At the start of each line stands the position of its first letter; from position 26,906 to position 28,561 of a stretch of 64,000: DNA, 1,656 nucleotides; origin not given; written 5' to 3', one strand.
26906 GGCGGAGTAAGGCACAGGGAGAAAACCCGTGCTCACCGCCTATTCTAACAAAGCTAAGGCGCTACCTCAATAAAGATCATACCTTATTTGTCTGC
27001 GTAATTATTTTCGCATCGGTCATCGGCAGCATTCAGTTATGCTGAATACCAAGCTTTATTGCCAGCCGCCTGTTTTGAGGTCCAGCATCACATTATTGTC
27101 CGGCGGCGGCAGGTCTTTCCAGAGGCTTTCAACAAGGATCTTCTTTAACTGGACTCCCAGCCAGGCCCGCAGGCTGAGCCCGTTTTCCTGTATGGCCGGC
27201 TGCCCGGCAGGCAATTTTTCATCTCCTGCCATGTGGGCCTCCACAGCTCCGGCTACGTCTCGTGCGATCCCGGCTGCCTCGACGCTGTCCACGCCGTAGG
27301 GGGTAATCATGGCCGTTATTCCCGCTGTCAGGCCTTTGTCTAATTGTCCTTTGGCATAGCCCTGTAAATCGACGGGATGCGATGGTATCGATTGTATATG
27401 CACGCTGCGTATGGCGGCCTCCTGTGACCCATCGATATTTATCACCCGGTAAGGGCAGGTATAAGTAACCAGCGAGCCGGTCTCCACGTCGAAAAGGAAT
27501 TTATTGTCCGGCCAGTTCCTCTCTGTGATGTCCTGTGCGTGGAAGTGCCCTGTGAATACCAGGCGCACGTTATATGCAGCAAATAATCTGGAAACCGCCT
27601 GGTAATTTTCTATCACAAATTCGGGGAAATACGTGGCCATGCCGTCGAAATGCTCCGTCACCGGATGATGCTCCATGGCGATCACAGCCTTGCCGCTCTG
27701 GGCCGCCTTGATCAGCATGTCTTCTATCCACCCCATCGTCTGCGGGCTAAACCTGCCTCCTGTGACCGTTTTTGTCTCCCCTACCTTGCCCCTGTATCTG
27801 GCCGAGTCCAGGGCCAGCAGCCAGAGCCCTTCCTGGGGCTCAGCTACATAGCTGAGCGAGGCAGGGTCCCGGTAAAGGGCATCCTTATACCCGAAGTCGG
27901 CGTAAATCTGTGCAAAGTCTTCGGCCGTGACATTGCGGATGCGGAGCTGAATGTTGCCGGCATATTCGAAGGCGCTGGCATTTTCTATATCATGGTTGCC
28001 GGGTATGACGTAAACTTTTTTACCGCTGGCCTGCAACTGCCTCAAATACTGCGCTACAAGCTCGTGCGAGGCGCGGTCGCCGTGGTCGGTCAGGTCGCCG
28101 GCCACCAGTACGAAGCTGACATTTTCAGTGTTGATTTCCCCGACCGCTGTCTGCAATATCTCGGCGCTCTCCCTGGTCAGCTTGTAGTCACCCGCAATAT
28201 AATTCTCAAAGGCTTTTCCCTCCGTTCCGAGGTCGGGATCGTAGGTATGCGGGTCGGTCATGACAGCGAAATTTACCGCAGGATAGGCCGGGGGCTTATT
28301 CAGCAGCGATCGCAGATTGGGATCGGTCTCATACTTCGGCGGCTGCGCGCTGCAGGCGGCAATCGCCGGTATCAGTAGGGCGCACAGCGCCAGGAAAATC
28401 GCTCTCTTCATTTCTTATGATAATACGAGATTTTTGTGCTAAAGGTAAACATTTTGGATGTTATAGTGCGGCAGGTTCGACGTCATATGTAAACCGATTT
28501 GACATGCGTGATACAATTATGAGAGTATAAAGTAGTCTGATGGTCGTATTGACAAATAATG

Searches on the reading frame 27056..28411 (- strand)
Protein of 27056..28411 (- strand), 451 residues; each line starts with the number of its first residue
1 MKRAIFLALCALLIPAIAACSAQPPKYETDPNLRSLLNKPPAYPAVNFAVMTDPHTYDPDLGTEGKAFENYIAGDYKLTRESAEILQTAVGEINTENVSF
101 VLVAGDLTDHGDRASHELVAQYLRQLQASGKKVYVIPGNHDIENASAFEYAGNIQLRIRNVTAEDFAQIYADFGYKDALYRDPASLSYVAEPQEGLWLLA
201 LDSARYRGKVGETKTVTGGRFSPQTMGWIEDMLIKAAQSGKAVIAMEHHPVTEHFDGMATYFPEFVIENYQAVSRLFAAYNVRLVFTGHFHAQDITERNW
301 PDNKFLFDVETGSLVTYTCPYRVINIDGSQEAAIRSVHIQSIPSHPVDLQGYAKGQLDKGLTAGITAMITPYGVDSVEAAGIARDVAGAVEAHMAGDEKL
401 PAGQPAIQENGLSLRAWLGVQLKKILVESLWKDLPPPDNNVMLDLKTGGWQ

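Call 18: search_protein_families(library=pfam, proteins=[window:27056-28411:-], max_evalue=0.01)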
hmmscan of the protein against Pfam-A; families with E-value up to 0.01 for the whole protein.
window:27056-28411:- (451 aa): 2 families
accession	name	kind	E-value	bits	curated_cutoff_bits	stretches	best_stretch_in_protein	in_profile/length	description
PF00149.33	Metallophos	-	7.9e-19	69.3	21.5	1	47-292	2-190/191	Calcineurin-like phosphoesterase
PF12850.12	Metallophos_2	-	0.00027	21.4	27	0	83-149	13-66/154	Calcineurin-like phosphoesterase superfamily domain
